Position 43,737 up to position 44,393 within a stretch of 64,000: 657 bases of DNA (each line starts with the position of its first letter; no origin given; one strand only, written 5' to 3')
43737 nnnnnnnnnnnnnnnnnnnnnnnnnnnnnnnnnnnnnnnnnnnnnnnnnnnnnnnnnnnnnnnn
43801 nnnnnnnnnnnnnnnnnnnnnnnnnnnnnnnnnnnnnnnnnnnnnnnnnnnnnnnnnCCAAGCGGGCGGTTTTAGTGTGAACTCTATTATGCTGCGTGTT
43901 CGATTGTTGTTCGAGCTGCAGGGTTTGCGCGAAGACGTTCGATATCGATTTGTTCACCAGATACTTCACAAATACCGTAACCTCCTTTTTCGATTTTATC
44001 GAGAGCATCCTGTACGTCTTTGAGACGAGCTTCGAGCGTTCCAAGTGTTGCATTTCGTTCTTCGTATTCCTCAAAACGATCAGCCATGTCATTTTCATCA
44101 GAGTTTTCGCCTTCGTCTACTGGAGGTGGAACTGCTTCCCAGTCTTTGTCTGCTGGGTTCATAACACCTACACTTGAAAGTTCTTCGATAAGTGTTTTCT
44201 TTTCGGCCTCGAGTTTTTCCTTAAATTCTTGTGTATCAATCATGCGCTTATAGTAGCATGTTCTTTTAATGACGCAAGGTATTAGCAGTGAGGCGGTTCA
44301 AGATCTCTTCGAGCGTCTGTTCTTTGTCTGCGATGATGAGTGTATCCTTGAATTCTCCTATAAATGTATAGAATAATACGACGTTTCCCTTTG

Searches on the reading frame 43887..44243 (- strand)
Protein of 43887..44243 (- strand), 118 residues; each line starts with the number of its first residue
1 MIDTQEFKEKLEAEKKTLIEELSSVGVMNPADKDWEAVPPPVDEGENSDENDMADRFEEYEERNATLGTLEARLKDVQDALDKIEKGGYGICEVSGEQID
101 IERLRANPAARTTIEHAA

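Call 16: search_protein_families(library=pfam, proteins=[window:43887-44243:-], max_evalue=0.0001)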
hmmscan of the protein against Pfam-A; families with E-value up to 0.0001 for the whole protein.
window:43887-44243:- (118 aa): 1 family
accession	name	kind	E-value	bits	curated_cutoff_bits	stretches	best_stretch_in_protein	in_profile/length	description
PF01258.23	zf-dskA_traR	-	1e-07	32.3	24.9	1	87-114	1-28/36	Prokaryotic dksA/traR C4-type zinc finger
